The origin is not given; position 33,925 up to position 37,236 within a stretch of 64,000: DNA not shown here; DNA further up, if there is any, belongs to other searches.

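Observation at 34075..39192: TonB-dependent receptor paired with a T9SS-anchored beta-helix protein instead of a SusD-like lipoprotein (locus 1 of 2)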

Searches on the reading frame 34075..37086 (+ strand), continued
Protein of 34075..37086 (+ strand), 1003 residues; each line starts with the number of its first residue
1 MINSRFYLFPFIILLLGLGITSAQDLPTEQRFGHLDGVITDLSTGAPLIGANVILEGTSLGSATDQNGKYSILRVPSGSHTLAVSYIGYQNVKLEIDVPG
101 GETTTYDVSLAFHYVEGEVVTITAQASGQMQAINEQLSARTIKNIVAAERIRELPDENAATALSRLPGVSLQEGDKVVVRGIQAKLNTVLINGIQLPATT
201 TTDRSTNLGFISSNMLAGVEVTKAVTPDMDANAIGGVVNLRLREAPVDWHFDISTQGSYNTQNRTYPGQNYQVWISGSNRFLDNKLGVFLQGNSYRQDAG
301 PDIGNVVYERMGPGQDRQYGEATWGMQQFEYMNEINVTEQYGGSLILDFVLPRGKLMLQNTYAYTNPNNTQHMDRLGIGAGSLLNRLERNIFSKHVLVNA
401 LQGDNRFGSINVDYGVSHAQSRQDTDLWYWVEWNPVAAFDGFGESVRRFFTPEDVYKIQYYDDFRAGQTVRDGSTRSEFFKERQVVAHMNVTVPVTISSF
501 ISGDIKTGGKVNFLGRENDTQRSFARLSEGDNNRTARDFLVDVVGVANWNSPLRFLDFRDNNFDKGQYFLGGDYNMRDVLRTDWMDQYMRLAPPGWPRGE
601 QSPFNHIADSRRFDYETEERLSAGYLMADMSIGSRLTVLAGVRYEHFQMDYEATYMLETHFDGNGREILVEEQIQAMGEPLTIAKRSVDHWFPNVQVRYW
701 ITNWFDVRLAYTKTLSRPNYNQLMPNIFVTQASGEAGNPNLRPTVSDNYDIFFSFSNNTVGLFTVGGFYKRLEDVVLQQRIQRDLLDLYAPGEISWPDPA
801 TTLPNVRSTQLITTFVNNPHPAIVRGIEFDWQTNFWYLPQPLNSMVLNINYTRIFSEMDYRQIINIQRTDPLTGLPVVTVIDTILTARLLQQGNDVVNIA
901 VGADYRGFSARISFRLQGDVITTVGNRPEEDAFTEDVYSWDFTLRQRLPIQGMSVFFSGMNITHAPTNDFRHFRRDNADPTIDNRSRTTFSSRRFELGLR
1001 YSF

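Call 61: find_homologous_proteins(query=window:34075-37086:+, max_evalue=1e-30)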
Query window:34075-37086:+ (1003 aa): 991 proteins with E <= 1e-30 among 8000 candidates; the best 120 are listed.
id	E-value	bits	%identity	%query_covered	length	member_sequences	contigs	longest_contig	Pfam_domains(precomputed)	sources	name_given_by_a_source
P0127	0.0e+0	2311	100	100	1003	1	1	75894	PF13715.13,PF07715.21,PF13620.13,PF00593.31,PF14905.13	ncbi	-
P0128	0.0e+0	2088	88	99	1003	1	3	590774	PF13715.13,PF07715.21,PF13620.13,PF00593.31,PF14905.13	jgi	jgi:hypothetical protein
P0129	0.0e+0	2067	87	99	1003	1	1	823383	PF13715.13,PF07715.21,PF13620.13,PF00593.31,PF14905.13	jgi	jgi:TonB-dependent receptor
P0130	0.0e+0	1950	83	99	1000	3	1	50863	PF13715.13,PF07715.21,PF13620.13,PF00593.31,PF14905.13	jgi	jgi:TonB-dependent receptor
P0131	0.0e+0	1913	81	99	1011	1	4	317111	PF13715.13,PF07715.21,PF13620.13,PF00593.31,PF14905.13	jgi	jgi:TonB-dependent receptor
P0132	0.0e+0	1881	79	99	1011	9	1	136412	PF13715.13,PF07715.21,PF13620.13,PF00593.31,PF14905.13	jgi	jgi:TonB-dependent receptor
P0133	0.0e+0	1169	55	97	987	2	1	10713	PF13715.13,PF07715.21,PF13620.13,PF00593.31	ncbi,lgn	-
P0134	0.0e+0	1168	54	100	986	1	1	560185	PF13715.13,PF07715.21,PF13620.13,PF00593.31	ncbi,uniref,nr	ncbi:TonB-dependent receptor [Rhodohalobacter sp. SW132]|uniref:TonB-dependent receptor n=1 Tax=Rhod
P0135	0.0e+0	1163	54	99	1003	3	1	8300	PF13715.13,PF07715.21,PF13620.13,PF00593.31,PF14905.13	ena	-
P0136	0.0e+0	1160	53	99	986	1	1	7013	PF13715.13,PF07715.21,PF13620.13,PF00593.31,PF14905.13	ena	-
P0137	0.0e+0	1157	55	100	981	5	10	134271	PF13715.13,PF07715.21,PF13620.13,PF00593.31,PF14905.13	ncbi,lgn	-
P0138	0.0e+0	1153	52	99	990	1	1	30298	PF13715.13,PF07715.21,PF13620.13,PF00593.31,PF14905.13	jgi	-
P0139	0.0e+0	1139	53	100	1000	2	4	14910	PF13715.13,PF07715.21,PF08308.18,PF13620.13,PF00593.31,PF14905.13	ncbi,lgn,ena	-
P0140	0.0e+0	1128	52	99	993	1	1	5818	PF13715.13,PF07715.21,PF13620.13,PF00593.31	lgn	-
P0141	0.0e+0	1127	53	99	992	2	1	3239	PF13715.13,PF07715.21,PF13620.13,PF00593.31,PF14905.13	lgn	-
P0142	0.0e+0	1126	52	99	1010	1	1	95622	PF13715.13,PF07715.21,PF13620.13,PF00593.31,PF14905.13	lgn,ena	-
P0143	0.0e+0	1110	52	99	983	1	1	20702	PF13715.13,PF07715.21,PF13620.13,PF00593.31,PF14905.13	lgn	-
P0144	0.0e+0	1089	52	100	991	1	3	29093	PF13715.13,PF07715.21,PF13620.13,PF00593.31,PF14905.13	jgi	jgi:TonB-dependent receptor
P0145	0.0e+0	1087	52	97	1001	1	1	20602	PF13715.13,PF07715.21,PF08308.18,PF13620.13,PF00593.31,PF14905.13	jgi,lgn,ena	-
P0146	0.0e+0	1083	52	98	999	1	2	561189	PF13715.13,PF07715.21,PF13620.13,PF00593.31,PF14905.13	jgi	jgi:TonB-dependent receptor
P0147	0.0e+0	1060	49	100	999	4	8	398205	PF13715.13,PF07715.21,PF13620.13,PF00593.31,PF14905.13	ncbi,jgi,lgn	jgi:TonB-dependent receptor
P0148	0.0e+0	1053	50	100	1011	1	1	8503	PF13715.13,PF07715.21,PF13620.13,PF00593.31,PF14905.13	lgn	-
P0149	0.0e+0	1042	51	97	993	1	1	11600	PF13715.13,PF07715.21,PF13620.13,PF00593.31,PF14905.13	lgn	-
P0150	0.0e+0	1038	49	99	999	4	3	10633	PF13715.13,PF07715.21,PF13620.13,PF00593.31,PF14905.13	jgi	jgi:TonB-dependent receptor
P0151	0.0e+0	1036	49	100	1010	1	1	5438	PF13715.13,PF07715.21,PF13620.13,PF00593.31,PF14905.13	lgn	-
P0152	0.0e+0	1030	50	98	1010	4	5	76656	PF13715.13,PF07715.21,PF13620.13,PF00593.31,PF14905.13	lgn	-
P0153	0.0e+0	1029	49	100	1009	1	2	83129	PF13715.13,PF07715.21,PF13620.13,PF00593.31,PF14905.13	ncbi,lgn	ncbi:MAG: TonB-dependent receptor [Balneolaceae bacterium]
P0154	0.0e+0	1020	49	97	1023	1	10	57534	PF13715.13,PF07715.21,PF13620.13,PF00593.31,PF14905.13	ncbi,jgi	-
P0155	0.0e+0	1018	49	100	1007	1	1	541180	PF13715.13,PF07715.21,PF13620.13,PF00593.31,PF14905.13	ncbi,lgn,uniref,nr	ncbi:TonB-dependent receptor [Gracilimonas mengyeensis]|uniref:TonB-dependent receptor n=1 Tax=Graci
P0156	0.0e+0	1018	50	97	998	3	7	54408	PF13715.13,PF07715.21,PF13620.13,PF00593.31,PF14905.13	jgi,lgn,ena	-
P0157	4.7e-295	999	48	100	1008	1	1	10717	PF13715.13,PF07715.21,PF13620.13,PF00593.31,PF14905.13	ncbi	ncbi:MAG: TonB-dependent receptor [Gracilimonas sp.]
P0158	3.0e-290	983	50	98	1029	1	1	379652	PF13715.13,PF07715.21,PF13620.13,PF00593.31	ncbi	-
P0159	3.9e-290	983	47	99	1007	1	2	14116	PF13715.13,PF07715.21,PF13620.13,PF00593.31,PF14905.13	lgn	-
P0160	3.9e-289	980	48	97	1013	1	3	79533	PF13715.13,PF07715.21,PF13620.13,PF00593.31,PF14905.13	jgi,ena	-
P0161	2.9e-286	970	47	99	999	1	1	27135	PF13715.13,PF07715.21,PF13620.13,PF00593.31,PF14905.13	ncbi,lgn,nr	ncbi:MAG: TonB-dependent receptor [Candidatus Marinimicrobia bacterium]|nr:TonB-dependent receptor [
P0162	1.2e-284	965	47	97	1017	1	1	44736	PF13715.13,PF07715.21,PF13620.13,PF00593.31,PF14905.13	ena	-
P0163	2.1e-283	961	46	100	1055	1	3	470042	PF13715.13,PF07715.21,PF13620.13,PF00593.31,PF09430.17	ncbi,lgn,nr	ncbi:MAG: TonB-dependent receptor [Candidatus Marinimicrobia bacterium]|nr:TonB-dependent receptor [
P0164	4.9e-282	956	46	100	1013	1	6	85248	PF13715.13,PF07715.21,PF08308.18,PF13620.13,PF00593.31,PF14905.13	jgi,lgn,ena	-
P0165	2.0e-281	954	46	99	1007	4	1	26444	PF13715.13,PF07715.21,PF13620.13,PF00593.31,PF14905.13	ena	-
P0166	1.3e-280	951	47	99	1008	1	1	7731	PF13715.13,PF07715.21,PF13620.13,PF00593.31,PF14905.13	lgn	-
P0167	2.2e-280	951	49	92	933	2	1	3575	PF13715.13,PF07715.21,PF13620.13,PF00593.31,PF14905.13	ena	-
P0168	8.2e-278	942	45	99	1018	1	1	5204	PF13715.13,PF07715.21,PF13620.13,PF00593.31,PF14905.13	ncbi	-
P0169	3.8e-277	940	46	97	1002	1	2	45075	PF13715.13,PF07715.21,PF13620.13,PF00593.31,PF14905.13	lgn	-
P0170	1.5e-276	938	46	99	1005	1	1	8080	PF13715.13,PF07715.21,PF13620.13,PF00593.31,PF14905.13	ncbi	-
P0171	2.6e-275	934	47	100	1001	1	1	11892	PF13715.13,PF07715.21,PF13620.13,PF00593.31,PF14905.13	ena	-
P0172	9.7e-275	932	46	98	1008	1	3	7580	PF13715.13,PF07715.21,PF13620.13,PF00593.31,PF14905.13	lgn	-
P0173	1.2e-274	932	45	100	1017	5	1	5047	PF13715.13,PF07715.21,PF13620.13,PF00593.31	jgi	jgi:TonB-dependent receptor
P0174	2.0e-273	928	46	99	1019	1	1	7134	PF13715.13,PF07715.21,PF13620.13,PF00593.31,PF14905.13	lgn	-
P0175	1.5e-272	925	45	99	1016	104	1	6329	PF13715.13,PF07715.21,PF13620.13,PF00593.31,PF14905.13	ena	-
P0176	2.0e-272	924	46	95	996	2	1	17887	PF13715.13,PF07715.21,PF13620.13,PF00593.31,PF14905.13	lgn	-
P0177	5.7e-272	923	46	99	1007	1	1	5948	PF13715.13,PF07715.21,PF13620.13,PF00593.31,PF14905.13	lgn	-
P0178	1.1e-267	909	45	98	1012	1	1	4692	PF13715.13,PF07715.21,PF13620.13,PF00593.31,PF14905.13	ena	-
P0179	1.5e-267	908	46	97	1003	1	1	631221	PF13715.13,PF07715.21,PF13620.13,PF00593.31,PF14905.13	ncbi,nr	ncbi:TonB-dependent receptor [Balneolales bacterium ANBcel1]|nr:TonB-dependent receptor [Balneolales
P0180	1.6e-267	908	47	97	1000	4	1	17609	PF13715.13,PF07715.21,PF13620.13,PF00593.31,PF14905.13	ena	-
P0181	1.8e-267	908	44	99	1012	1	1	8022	PF13715.13,PF07715.21,PF13620.13,PF00593.31,PF14905.13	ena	-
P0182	2.0e-267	908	45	98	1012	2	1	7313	PF13715.13,PF07715.21,PF13620.13,PF00593.31,PF14905.13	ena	-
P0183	2.6e-267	907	45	98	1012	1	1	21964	PF13715.13,PF07715.21,PF13620.13,PF00593.31,PF14905.13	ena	-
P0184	3.4e-267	907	44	100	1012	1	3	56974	PF13715.13,PF07715.21,PF13620.13,PF00593.31,PF14905.13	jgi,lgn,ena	-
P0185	6.4e-267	906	45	98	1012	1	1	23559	PF13715.13,PF07715.21,PF13620.13,PF00593.31,PF14905.13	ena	-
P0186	6.5e-267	906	45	98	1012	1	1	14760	PF13715.13,PF07715.21,PF13620.13,PF00593.31,PF14905.13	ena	-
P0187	6.8e-267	906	45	98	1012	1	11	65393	PF13715.13,PF07715.21,PF13620.13,PF00593.31,PF14905.13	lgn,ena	-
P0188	8.2e-267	906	44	99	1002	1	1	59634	PF13715.13,PF07715.21,PF13620.13,PF00593.31,PF14905.13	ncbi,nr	ncbi:MAG: TonB-dependent receptor [Bacteroidetes bacterium]|nr:TonB-dependent receptor [Bacteroidota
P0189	9.1e-267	906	44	99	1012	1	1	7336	PF13715.13,PF07715.21,PF13620.13,PF00593.31,PF14905.13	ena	-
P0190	1.3e-266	905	45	98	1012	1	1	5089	PF13715.13,PF07715.21,PF13620.13,PF00593.31,PF14905.13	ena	-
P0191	1.3e-266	905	44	99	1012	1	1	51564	PF13715.13,PF07715.21,PF13620.13,PF00593.31,PF14905.13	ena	-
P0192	1.4e-266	905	44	99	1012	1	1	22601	PF13715.13,PF07715.21,PF13620.13,PF00593.31,PF14905.13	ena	-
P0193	1.5e-266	905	44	99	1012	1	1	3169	PF13715.13,PF07715.21,PF13620.13,PF00593.31,PF14905.13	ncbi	-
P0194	2.1e-266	904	45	98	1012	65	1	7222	PF13715.13,PF07715.21,PF13620.13,PF00593.31,PF14905.13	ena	-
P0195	2.1e-266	904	44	99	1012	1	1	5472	PF13715.13,PF07715.21,PF13620.13,PF00593.31,PF14905.13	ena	-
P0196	3.5e-266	904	45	98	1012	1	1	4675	PF13715.13,PF07715.21,PF13620.13,PF00593.31,PF14905.13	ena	-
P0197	3.5e-266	904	44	99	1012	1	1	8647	PF13715.13,PF07715.21,PF13620.13,PF00593.31,PF14905.13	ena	-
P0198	4.5e-266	903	44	99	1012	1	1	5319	PF13715.13,PF07715.21,PF13620.13,PF00593.31,PF14905.13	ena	-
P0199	4.9e-266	903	44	99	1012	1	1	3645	PF13715.13,PF07715.21,PF13620.13,PF00593.31,PF14905.13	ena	-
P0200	5.7e-266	903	45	98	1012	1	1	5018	PF13715.13,PF07715.21,PF13620.13,PF00593.31,PF14905.13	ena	-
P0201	5.8e-266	903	44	99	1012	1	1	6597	PF13715.13,PF07715.21,PF13620.13,PF00593.31,PF14905.13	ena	-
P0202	6.9e-266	903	45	98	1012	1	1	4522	PF13715.13,PF07715.21,PF13620.13,PF00593.31,PF14905.13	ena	-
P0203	1.3e-265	902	45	100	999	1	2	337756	PF13715.13,PF07715.21,PF13620.13,PF00593.31,PF14905.13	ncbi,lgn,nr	ncbi:MAG: TonB-dependent receptor [Calditrichaceae bacterium]|nr:TonB-dependent receptor [Calditrich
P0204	2.3e-265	901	44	98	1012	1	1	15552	PF13715.13,PF07715.21,PF13620.13,PF00593.31,PF14905.13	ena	-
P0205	4.5e-265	900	45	100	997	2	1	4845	PF13715.13,PF07715.21,PF13620.13,PF00593.31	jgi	jgi:Outer membrane receptor proteins, mostly Fe transport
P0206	6.2e-265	900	46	100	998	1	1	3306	PF13715.13,PF07715.21,PF13620.13,PF00593.31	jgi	jgi:TonB-dependent receptor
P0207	7.6e-265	899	46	99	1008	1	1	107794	PF13715.13,PF07715.21,PF08308.18,PF13620.13,PF00593.31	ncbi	-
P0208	2.5e-264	898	46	99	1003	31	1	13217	PF13715.13,PF07715.21,PF13620.13,PF00593.31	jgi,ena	jgi:TonB-dependent receptor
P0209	5.2e-264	897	45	99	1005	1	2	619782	PF13715.13,PF07715.21,PF13620.13,PF00593.31,PF09430.17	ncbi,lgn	-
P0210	4.7e-263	893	46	100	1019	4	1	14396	PF13715.13,PF07715.21,PF13620.13,PF00593.31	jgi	jgi:TonB-dependent receptor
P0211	1.0e-262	892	45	97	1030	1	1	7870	PF13715.13,PF07715.21,PF13620.13,PF00593.31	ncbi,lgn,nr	ncbi:MAG: TonB-dependent receptor [candidate division KSB1 bacterium]|nr:TonB-dependent receptor [ca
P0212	1.9e-262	891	47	97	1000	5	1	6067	PF13715.13,PF07715.21,PF13620.13,PF00593.31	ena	-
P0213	1.2e-261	889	46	97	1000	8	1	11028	PF13715.13,PF07715.21,PF13620.13,PF00593.31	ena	-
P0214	2.0e-261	888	46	97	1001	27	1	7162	PF13715.13,PF07715.21,PF13620.13,PF00593.31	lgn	-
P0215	1.2e-260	885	45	99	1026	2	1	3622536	PF13715.13,PF07715.21,PF13620.13,PF00593.31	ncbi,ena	-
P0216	1.9e-260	885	45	100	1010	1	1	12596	PF13715.13,PF07715.21,PF13620.13,PF00593.31,PF14905.13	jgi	jgi:TonB-dependent receptor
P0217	5.3e-260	883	46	99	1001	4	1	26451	PF13715.13,PF07715.21,PF13620.13,PF00593.31,PF14905.13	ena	-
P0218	9.5e-260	882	45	99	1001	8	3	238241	PF13715.13,PF07715.21,PF13620.13,PF00593.31,PF14905.13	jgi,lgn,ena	jgi:TonB-dependent receptor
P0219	2.3e-259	881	45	100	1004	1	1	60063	PF13715.13,PF07715.21,PF13620.13,PF00593.31,PF14905.13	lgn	-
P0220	2.3e-259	881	45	100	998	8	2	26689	PF13715.13,PF07715.21,PF13620.13,PF00593.31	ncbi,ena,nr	ncbi:MAG: hypothetical protein A2080_02770 [Ignavibacteria bacterium GWC2_36_12]|nr:MAG: hypothetica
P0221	2.7e-259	881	46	99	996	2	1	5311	PF13715.13,PF07715.21,PF13620.13,PF00593.31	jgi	-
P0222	5.0e-259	880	45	99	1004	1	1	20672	PF13715.13,PF07715.21,PF13620.13,PF00593.31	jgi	jgi:TonB-dependent receptor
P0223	1.4e-258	879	45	99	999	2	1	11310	PF13715.13,PF07715.21,PF13620.13,PF00593.31,PF14905.13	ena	-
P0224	1.4e-258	879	46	100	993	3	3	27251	PF13715.13,PF07715.21,PF08308.18,PF13620.13,PF00593.31,PF14905.13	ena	-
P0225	2.5e-258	878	46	99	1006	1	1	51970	PF13715.13,PF07715.21,PF13620.13,PF00593.31,PF14905.13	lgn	-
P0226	4.9e-258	877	44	99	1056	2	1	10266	PF13715.13,PF07715.21,PF13620.13,PF00593.31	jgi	-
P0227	6.1e-258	876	44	100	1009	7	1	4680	PF13715.13,PF07715.21,PF08308.18,PF13620.13,PF00593.31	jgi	jgi:TonB-dependent receptor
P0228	6.3e-258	876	45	99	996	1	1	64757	PF13715.13,PF07715.21,PF13620.13,PF00593.31,PF14905.13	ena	-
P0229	6.7e-258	876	45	99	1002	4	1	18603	PF13715.13,PF07715.21,PF13620.13,PF00593.31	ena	-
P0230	2.6e-257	874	45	99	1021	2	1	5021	PF13715.13,PF07715.21,PF13620.13,PF00593.31,PF14905.13,PF09430.17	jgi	-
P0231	3.8e-257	874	45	97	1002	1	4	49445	PF13715.13,PF07715.21,PF08308.18,PF13620.13,PF00593.31,PF14905.13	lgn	-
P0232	1.3e-255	869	44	100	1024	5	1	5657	PF13715.13,PF07715.21,PF13620.13,PF00593.31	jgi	jgi:TonB-dependent receptor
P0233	1.5e-255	869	44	100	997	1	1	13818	PF13715.13,PF07715.21,PF13620.13,PF00593.31,PF14905.13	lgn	-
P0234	1.7e-255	868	45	99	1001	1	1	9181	PF13715.13,PF07715.21,PF13620.13,PF00593.31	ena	-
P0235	2.2e-255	868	45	97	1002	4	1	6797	PF13715.13,PF07715.21,PF13620.13,PF14905.13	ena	-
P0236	2.5e-255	868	46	97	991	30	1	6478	PF13715.13,PF07715.21,PF13620.13,PF00593.31,PF14905.13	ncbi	-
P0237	5.7e-255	867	44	100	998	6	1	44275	PF13715.13,PF07715.21,PF13620.13,PF00593.31,PF14905.13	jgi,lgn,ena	-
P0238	1.0e-254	866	46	97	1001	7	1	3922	PF13715.13,PF07715.21,PF13620.13,PF00593.31,PF14905.13,PF09430.17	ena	-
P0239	3.0e-254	864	45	97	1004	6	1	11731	PF13715.13,PF07715.21,PF13620.13,PF00593.31,PF14905.13,PF09430.17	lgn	-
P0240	4.3e-254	864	45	100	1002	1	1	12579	PF13715.13,PF07715.21,PF13620.13,PF00593.31,PF14905.13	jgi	jgi:TonB-dependent receptor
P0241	4.3e-254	864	44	99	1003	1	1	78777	PF13715.13,PF07715.21,PF13620.13,PF00593.31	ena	-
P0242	7.0e-254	863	45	97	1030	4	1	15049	PF13715.13,PF07715.21,PF13620.13,PF00593.31,PF14905.13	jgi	jgi:TonB-dependent receptor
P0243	1.4e-253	862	44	99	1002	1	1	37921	PF13715.13,PF07715.21,PF13620.13,PF00593.31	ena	-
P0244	1.9e-253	862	45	98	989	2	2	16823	PF13715.13,PF07715.21,PF13620.13,PF00593.31,PF14905.13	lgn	-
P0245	2.3e-253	861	44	97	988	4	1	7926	PF13715.13,PF07715.21,PF13620.13,PF00593.31,PF14905.13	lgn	-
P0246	2.7e-253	861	45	97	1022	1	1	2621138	PF13715.13,PF07715.21,PF13620.13,PF00593.31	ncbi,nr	ncbi:MAG: TonB-dependent receptor [candidate division KSB1 bacterium]|nr:TonB-dependent receptor [ca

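Call 62: find_encoding_contigs(protein=P0155, flank=7000, max_places=1)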
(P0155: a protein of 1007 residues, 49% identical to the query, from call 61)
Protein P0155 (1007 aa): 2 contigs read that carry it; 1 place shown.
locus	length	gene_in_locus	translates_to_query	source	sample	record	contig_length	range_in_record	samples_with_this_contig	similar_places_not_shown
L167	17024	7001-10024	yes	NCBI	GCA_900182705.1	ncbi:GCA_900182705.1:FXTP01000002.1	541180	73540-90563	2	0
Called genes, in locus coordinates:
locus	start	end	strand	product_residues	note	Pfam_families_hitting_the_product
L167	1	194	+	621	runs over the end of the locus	PF13860:FlgD_ig (weak), PF18962:Por_Secre_tail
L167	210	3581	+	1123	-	PF18962:Por_Secre_tail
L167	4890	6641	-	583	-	PF00474:SSF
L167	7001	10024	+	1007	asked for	PF13620:CarboxypepD_reg, PF13715:CarbopepD_reg_2, PF07715:Plug, PF00593:TonB_dep_Rec_b-barrel, PF14905:OMP_b-brl_3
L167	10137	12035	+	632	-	PF18962:Por_Secre_tail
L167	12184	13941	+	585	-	PF13616:Rotamase_3 (faint), PF00639:Rotamase (faint), PF13145:Rotamase_2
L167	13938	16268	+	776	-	-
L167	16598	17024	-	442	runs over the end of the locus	PF01261:AP_endonuc_2 (faint), PF27526:XylA2_C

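Call 63: find_encoding_contigs(protein=P0203, flank=7000, max_places=1)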
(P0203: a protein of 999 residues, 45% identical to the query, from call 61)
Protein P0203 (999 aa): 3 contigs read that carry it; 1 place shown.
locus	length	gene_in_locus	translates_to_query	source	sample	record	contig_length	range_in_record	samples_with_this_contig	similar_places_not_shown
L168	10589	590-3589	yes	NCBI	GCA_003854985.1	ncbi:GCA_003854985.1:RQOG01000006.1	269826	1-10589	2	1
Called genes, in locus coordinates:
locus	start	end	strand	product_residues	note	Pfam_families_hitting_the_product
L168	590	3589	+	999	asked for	PF13620:CarboxypepD_reg, PF13715:CarbopepD_reg_2, PF07715:Plug, PF00593:TonB_dep_Rec_b-barrel, PF14905:OMP_b-brl_3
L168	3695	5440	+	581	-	PF13585:CHU_C (faint), PF18962:Por_Secre_tail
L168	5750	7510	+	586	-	PF13145:Rotamase_2 (weak), PF00639:Rotamase, PF13616:Rotamase_3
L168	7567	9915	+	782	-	-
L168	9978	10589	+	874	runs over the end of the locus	PF02927:CelD_N, PF00759:Glyco_hydro_9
